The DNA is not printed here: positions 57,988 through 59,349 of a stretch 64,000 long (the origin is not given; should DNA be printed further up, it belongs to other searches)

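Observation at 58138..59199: Uncharacterised DTBS/DUF1611-like P-loop protein translationally coupled between argG and argC: candidate missing arginine-pathway enzyme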

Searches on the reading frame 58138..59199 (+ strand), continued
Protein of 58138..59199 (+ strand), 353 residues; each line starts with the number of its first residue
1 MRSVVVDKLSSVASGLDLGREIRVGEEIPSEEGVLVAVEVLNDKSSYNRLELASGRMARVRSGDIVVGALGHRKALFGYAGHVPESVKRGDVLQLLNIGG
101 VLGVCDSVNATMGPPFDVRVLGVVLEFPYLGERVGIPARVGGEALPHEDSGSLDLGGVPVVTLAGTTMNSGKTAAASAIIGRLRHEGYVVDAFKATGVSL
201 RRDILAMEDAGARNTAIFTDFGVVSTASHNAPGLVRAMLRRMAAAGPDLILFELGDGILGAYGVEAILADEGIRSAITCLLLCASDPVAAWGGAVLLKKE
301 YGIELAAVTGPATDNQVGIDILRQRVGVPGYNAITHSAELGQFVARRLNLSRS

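Call 31: find_homologous_proteins(query=A3, max_evalue=0.001)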
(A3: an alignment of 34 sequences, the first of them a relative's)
Query A3 (34 sequences) (342 aa, profile of the alignment): 244 proteins with E <= 0.001 among 8000 candidates; the best 120 are listed.
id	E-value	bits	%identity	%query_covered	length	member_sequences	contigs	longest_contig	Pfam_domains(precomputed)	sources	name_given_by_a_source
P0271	3.9e-122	426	34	97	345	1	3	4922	-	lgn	-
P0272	2.0e-119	417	35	90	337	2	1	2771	-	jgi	-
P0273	2.6e-119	416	33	97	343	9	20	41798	-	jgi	jgi:hypothetical protein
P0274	1.3e-118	414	35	91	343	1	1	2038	PF01656.30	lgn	-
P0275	4.5e-118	412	37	90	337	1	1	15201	-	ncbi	-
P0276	1.3e-117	411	33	98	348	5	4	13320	-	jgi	jgi:hypothetical protein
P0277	2.3e-117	410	36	93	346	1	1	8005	-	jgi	-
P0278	1.7e-116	407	33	98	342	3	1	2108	-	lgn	-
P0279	3.3e-116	406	35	90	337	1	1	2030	-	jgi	jgi:hypothetical protein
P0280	3.7e-115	403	40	98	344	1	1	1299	-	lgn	-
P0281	6.7e-115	402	33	94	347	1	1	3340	-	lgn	-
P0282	1.2e-114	401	35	98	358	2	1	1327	-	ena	-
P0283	1.9e-114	400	31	100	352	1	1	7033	-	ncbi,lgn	-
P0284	2.5e-114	400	34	98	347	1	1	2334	PF01656.30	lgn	-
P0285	3.5e-114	399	34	93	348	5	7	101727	PF01656.30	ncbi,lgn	-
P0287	4.6e-114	399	32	98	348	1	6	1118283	-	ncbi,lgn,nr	ncbi:hypothetical protein HYW55_05115 [Candidatus Gottesmanbacteria bacterium]|nr:hypothetical prote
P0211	5.1e-113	396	43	99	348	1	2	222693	-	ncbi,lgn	ncbi:MAG: hypothetical protein ACLFQ8_00435 [Candidatus Aenigmatarchaeota archaeon]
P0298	1.7e-112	394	34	91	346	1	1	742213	-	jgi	jgi:hypothetical protein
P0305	1.0e-111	391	33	97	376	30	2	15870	-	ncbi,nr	ncbi:hypothetical protein PLCT2_00049 [Planctomycetaceae bacterium]|nr:hypothetical protein PLCT2_00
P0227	3.9e-110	386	100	100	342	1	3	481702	PF01656.30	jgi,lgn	jgi:hypothetical protein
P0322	1.8e-109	384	34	90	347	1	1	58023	-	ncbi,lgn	ncbi:MAG: hypothetical protein ACOZNI_32440 [Myxococcota bacterium]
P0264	4.2e-109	383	26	90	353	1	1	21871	-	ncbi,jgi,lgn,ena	jgi:hypothetical protein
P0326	6.4e-109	382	34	90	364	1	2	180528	-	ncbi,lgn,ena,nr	ncbi:MAG TPA: hypothetical protein DCM05_04560 [Elusimicrobia bacterium]|nr:hypothetical protein [El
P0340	3.7e-108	380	31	97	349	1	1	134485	-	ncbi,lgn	-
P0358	7.8e-107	375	34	89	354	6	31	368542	-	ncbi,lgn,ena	-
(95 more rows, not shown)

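Call 32: find_encoding_contigs(protein=P0287, flank=7000, max_places=2)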
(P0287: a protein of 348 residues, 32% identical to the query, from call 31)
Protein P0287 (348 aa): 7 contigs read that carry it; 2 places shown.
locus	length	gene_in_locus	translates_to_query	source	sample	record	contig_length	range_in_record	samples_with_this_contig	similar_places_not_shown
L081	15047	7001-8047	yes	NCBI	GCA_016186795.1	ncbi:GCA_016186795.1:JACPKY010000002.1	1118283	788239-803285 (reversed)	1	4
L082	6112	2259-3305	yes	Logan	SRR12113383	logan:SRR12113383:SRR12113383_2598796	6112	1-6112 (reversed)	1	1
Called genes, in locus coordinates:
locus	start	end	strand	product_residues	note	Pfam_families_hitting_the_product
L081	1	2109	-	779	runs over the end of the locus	PF11028:TMEM260_N, PF28495:TMEM260_2 (faint), PF07719:TPR_2 (faint), PF13181:TPR_8 (faint), PF13428:TPR_14 (faint), PF13431:TPR_17 (faint), PF14559:TPR_19 (faint), PF12569:NatA_aux_su, +5 more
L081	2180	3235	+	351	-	-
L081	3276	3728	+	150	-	PF00085:Thioredoxin, PF13098:Thioredoxin_2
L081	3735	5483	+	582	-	PF02683:DsbD_TM, PF00578:AhpC-TSA, PF08534:Redoxin, PF13905:Thioredoxin_8, PF17991:Thioredoxin_10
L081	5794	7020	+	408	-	PF00764:Arginosuc_synth, PF03054:tRNA_Me_trans (faint), PF06508:QueC (weak), PF20979:Arginosuc_syn_C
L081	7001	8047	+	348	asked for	-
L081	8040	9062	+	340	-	PF01118:Semialdhyde_dh, PF02774:Semialdhyde_dhC, PF22698:Semialdhyde_dhC_1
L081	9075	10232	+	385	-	PF00202:Aminotran_3, PF00155:Aminotran_1_2 (weak), PF00266:Aminotran_5 (weak)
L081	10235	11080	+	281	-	PF00696:AA_kinase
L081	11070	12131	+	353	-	PF02729:OTCace_N, PF00185:OTCace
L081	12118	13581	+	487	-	PF00206:Lyase_1, PF14698:ASL_C2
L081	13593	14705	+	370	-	PF04389:Peptidase_M28, PF05343:Peptidase_M42 (faint), PF01546:Peptidase_M20, PF07687:M20_dimer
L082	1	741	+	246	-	?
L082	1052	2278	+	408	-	PF00764:Arginosuc_synth, PF03054:tRNA_Me_trans (faint), PF06508:QueC (weak), PF20979:Arginosuc_syn_C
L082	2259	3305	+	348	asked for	-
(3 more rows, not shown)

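Call 33: find_encoding_contigs(protein=P0211, flank=7000, max_places=2)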
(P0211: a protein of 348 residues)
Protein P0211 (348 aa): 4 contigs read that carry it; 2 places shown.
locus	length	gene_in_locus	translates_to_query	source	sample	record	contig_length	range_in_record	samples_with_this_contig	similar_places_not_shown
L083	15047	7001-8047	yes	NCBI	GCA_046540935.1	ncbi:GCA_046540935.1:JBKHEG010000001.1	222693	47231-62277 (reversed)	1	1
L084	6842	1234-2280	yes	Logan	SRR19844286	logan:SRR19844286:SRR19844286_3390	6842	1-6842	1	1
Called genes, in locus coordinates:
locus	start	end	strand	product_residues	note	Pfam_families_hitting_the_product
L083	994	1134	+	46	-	-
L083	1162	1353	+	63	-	PF14528:LAGLIDADG_3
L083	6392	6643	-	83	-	PF26438:DUF8108_N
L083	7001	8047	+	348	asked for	-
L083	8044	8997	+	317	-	PF14397:ATPgrasp_ST (faint), PF14398:ATPgrasp_YheCD (weak), PF02655:ATP-grasp_3 (faint), PF02955:GSH-S_ATP, PF08443:RimK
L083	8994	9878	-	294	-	PF02655:ATP-grasp_3, PF02786:CPSase_L_D2 (weak), PF08443:RimK, PF02955:GSH-S_ATP, PF02750:Synapsin_C (weak), PF07478:Dala_Dala_lig_C (faint)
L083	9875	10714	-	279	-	-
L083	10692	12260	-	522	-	PF05552:MS_channel_1st_1 (faint), PF00924:MS_channel_2nd (weak), PF03412:Peptidase_C39 (faint), PF13529:Peptidase_C39_2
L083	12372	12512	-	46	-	-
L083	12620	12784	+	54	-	PF07754:Ribosomal_aS21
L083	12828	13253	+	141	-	PF00164:Ribosom_S12_S23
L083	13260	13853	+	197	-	PF00177:Ribosomal_S7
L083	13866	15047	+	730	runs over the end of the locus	PF00009:GTP_EFTU, PF22042:EF-G_D2, PF03144:GTP_EFTU_D2, PF14492:EFG_III, PF03764:EFG_IV, PF00679:EFG_C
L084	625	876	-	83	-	PF26438:DUF8108_N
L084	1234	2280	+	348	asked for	-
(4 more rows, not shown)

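Call 34: find_encoding_contigs(protein=P0227, flank=7000, max_places=2)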
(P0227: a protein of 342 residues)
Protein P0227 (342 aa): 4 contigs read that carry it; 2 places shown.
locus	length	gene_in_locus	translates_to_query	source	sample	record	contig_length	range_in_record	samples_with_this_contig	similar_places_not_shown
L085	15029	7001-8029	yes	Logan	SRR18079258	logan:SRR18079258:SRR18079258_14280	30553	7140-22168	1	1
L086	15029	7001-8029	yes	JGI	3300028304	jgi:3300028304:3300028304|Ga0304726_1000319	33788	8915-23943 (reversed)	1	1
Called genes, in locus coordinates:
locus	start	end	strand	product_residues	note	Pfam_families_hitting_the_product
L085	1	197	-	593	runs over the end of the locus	PF00999:Na_H_Exchanger, PF02254:TrkA_N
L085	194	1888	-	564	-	PF00999:Na_H_Exchanger, PF02254:TrkA_N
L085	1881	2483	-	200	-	PF01300:Sua5_yciO_yrdC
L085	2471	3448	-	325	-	PF00814:TsaD, PF22521:HypF_C_2 (weak)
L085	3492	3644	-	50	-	PF01599:Ribosomal_S27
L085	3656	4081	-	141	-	PF01282:Ribosomal_S24e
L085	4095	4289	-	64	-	PF06093:Spt4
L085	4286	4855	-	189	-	PF03876:SHS2_Rpb7-N, PF00575:S1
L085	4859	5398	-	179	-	PF00719:Pyrophosphatase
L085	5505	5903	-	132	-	PF18477:PIN_9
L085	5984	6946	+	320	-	PF24827:AstE_AspA_cat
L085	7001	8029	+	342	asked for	PF01656:CbiA (faint)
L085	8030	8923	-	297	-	PF02750:Synapsin_C (weak), PF14397:ATPgrasp_ST (faint), PF02655:ATP-grasp_3, PF02786:CPSase_L_D2 (faint), PF02955:GSH-S_ATP, PF08443:RimK, PF07478:Dala_Dala_lig_C (weak)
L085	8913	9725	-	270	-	-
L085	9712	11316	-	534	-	PF13529:Peptidase_C39_2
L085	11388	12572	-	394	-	PF00009:GTP_EFTU, PF01926:MMR_HSR1 (faint), PF03144:GTP_EFTU_D2 (weak), PF09173:eIF2_C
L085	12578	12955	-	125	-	PF01092:Ribosomal_S6e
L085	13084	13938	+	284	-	PF05552:MS_channel_1st_1 (faint), PF00924:MS_channel_2nd (weak)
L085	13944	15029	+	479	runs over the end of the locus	PF02386:TrkH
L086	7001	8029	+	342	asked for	PF01656:CbiA (faint)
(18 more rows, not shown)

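Call 36: find_encoding_contigs(protein=P0305, flank=7000, max_places=1)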
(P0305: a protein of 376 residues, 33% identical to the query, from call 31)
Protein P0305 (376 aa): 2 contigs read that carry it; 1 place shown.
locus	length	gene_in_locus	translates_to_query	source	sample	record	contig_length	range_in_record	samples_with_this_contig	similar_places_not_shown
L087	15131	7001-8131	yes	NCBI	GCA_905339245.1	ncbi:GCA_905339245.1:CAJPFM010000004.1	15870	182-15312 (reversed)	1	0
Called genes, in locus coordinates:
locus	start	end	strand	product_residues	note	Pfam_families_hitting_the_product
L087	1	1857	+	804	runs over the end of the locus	PF01926:MMR_HSR1, PF02421:FeoB_N, PF07670:Gate, PF07664:FeoB_C, PF07670:Gate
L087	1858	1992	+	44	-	PF12669:FeoB_associated (weak)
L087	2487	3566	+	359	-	PF01546:Peptidase_M20, PF07687:M20_dimer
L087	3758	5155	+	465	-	PF00206:Lyase_1, PF14698:ASL_C2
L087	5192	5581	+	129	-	PF13366:PDDEXK_3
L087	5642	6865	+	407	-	PF00764:Arginosuc_synth, PF20979:Arginosuc_syn_C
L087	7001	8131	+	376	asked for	-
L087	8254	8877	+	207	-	-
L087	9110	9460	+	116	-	-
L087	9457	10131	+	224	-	-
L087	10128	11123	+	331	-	PF01148:CTP_transf_1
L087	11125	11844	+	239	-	PF01553:Acyltransferase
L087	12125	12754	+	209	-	-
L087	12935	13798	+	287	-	PF17803:Cadherin_4 (faint), PF17963:Big_9, PF17892:Cadherin_5 (weak)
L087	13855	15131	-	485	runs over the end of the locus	PF00141:peroxidase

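Call 37: find_encoding_contigs(protein=P0326, flank=7000, max_places=1)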
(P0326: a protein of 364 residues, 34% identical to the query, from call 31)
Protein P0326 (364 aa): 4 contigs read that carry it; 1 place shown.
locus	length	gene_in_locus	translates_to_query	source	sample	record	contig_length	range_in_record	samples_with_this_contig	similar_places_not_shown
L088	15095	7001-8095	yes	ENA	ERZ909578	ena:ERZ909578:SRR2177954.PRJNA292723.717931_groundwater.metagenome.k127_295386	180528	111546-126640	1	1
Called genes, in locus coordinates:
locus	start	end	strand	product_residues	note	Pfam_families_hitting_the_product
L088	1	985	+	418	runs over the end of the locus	PF02449:Glyco_hydro_42 (faint)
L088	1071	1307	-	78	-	-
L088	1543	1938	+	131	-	-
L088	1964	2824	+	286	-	PF12797:Fer4_2 (faint), PF12837:Fer4_6 (faint), PF12838:Fer4_7 (faint), PF13187:Fer4_9 (weak), PF13237:Fer4_10 (faint), PF13484:Fer4_16 (faint), PF14697:Fer4_21 (weak), PF00881:Nitroreductase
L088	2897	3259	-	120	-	-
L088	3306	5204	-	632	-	PF09586:YfhO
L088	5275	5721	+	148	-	PF01316:Arg_repressor, PF02863:Arg_repressor_C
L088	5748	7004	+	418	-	PF00764:Arginosuc_synth, PF20979:Arginosuc_syn_C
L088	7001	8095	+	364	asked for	-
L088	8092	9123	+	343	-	PF01118:Semialdhyde_dh, PF02774:Semialdhyde_dhC (weak), PF22698:Semialdhyde_dhC_1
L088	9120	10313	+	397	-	PF00202:Aminotran_3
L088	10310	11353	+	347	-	PF02729:OTCace_N, PF00185:OTCace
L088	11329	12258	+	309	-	PF00696:AA_kinase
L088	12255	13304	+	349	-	PF01546:Peptidase_M20, PF07687:M20_dimer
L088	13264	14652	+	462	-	PF00206:Lyase_1, PF14698:ASL_C2 (faint)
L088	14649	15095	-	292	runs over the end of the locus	PF03618:Kinase-PPPase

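Call 38: find_encoding_contigs(protein=P0322, flank=7000, max_places=1)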
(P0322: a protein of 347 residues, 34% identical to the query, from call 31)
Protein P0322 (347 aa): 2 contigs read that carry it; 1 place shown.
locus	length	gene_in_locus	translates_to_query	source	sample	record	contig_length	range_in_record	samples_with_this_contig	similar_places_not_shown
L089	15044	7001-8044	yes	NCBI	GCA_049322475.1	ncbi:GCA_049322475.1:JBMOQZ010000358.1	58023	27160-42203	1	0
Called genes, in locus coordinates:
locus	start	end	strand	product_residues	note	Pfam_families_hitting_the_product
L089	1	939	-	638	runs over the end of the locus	-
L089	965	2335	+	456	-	-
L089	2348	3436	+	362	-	PF03462:PCRF, PF16326:ABC_tran_CTD (faint), PF00472:RF-1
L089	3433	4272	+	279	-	PF17827:PrmC_N, PF05175:MTS, PF06325:PrmA (weak), PF13847:Methyltransf_31 (weak), PF08242:Methyltransf_12 (weak), PF13649:Methyltransf_25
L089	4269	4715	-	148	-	PF02566:OsmC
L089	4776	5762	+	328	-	PF00174:Oxidored_molyb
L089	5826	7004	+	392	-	PF00764:Arginosuc_synth, PF20979:Arginosuc_syn_C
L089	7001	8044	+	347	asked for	-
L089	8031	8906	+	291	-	PF01118:Semialdhyde_dh, PF22698:Semialdhyde_dhC_1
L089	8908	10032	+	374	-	PF00202:Aminotran_3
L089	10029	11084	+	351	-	PF02729:OTCace_N, PF00185:OTCace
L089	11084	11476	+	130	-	PF14078:DUF4259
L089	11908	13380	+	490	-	PF09992:NAGPA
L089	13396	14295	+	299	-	PF00696:AA_kinase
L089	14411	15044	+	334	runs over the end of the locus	PF01546:Peptidase_M20, PF07687:M20_dimer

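Call 44: find_encoding_contigs(protein=P0264, flank=7000, max_places=1)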
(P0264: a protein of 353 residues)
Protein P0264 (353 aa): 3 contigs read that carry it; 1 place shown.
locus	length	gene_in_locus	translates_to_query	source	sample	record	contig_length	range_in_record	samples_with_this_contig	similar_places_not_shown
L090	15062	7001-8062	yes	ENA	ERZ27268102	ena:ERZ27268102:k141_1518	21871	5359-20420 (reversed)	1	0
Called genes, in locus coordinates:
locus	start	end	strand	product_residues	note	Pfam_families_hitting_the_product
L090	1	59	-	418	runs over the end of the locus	-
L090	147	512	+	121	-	-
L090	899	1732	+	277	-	PF00117:GATase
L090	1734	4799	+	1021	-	PF25596:CPSase_L_D1, PF02786:CPSase_L_D2, PF02787:CPSase_L_D3, PF25596:CPSase_L_D1, PF02222:ATP-grasp (weak), PF02655:ATP-grasp_3, PF02786:CPSase_L_D2, PF07478:Dala_Dala_lig_C (weak), +2 more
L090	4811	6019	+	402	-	PF00764:Arginosuc_synth, PF03054:tRNA_Me_trans (faint), PF06508:QueC (weak), PF20979:Arginosuc_syn_C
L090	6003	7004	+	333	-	PF02729:OTCace_N, PF00185:OTCace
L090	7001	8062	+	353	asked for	-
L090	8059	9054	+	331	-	PF01118:Semialdhyde_dh, PF22698:Semialdhyde_dhC_1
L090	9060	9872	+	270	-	PF00696:AA_kinase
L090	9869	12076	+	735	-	PF24827:AstE_AspA_cat, PF00206:Lyase_1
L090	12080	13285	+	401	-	PF00202:Aminotran_3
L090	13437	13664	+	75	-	-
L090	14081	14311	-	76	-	PF12762:DDE_Tnp_IS1595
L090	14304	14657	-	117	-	-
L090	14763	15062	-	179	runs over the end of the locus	PF21711:DCTN5, PF25087:GMPPB_C (faint), PF25084:LbH_EIF2B (weak), PF00132:Hexapep (weak), PF14602:Hexapep_2 (weak)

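Call 45: find_encoding_contigs(protein=P0298, flank=7000, max_places=1)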
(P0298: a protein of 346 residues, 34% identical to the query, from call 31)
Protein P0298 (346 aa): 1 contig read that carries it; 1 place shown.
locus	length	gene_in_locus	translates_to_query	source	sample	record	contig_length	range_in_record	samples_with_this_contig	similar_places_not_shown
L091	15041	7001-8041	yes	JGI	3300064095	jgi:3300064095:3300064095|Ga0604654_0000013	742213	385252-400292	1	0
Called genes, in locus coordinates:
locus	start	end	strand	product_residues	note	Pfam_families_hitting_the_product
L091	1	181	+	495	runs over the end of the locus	PF00587:tRNA-synt_2b, PF03129:HGTP_anticodon, PF09180:ProRS-C_1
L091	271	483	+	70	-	-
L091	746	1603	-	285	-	PF00583:Acetyltransf_1 (weak), PF13673:Acetyltransf_10 (faint), PF13508:Acetyltransf_7 (weak)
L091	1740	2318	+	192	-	PF04542:Sigma70_r2, PF08281:Sigma70_r4_2, PF04545:Sigma70_r4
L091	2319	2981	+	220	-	PF13490:zf-HC2 (faint)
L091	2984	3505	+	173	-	PF13801:Metal_resist, PF16231:DUF4890 (weak)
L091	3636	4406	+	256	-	PF02405:MlaE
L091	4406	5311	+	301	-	PF00005:ABC_tran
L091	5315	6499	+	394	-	PF02470:MlaD, PF28544:Helical_needle (weak)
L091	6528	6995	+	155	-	PF01316:Arg_repressor, PF02863:Arg_repressor_C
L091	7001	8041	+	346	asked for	-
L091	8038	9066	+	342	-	PF01118:Semialdhyde_dh, PF02774:Semialdhyde_dhC, PF22698:Semialdhyde_dhC_1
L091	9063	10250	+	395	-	PF00202:Aminotran_3, PF00155:Aminotran_1_2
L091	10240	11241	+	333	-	PF02729:OTCace_N, PF00185:OTCace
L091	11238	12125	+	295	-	PF00696:AA_kinase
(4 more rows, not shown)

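Call 46: find_encoding_contigs(protein=P0358, flank=7000, max_places=1)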
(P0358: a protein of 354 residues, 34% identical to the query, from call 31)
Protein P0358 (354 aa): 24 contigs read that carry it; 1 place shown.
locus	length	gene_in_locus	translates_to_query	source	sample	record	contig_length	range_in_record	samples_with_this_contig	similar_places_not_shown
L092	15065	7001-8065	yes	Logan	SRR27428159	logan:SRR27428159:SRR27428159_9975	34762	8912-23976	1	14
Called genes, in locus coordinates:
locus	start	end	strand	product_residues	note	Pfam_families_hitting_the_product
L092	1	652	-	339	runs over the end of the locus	PF12850:Metallophos_2 (faint)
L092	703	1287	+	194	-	PF02421:FeoB_N, PF00350:Dynamin_N (faint), PF01926:MMR_HSR1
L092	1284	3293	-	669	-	PF18884:TSP3_bac (weak)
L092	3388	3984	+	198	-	PF01728:FtsJ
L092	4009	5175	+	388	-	PF00764:Arginosuc_synth, PF20979:Arginosuc_syn_C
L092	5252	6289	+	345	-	PF00487:FA_desaturase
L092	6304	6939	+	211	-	PF11617:Cu-binding_MopE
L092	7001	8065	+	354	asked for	-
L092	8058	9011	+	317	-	PF01118:Semialdhyde_dh, PF22698:Semialdhyde_dhC_1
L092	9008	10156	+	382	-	PF00202:Aminotran_3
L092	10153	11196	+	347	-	PF02729:OTCace_N, PF00185:OTCace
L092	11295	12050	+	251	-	-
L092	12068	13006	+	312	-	-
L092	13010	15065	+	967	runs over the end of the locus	PF00069:Pkinase, PF07714:PK_Tyr_Ser-Thr, PF23381:Beta-prop_IFT122_1st, PF23414:Beta-prop_EML_2, PF25174:Beta-prop_THOC3, PF23414:Beta-prop_EML_2, PF25173:Beta-prop_WDR3_1st, PF25174:Beta-prop_THOC3, +25 more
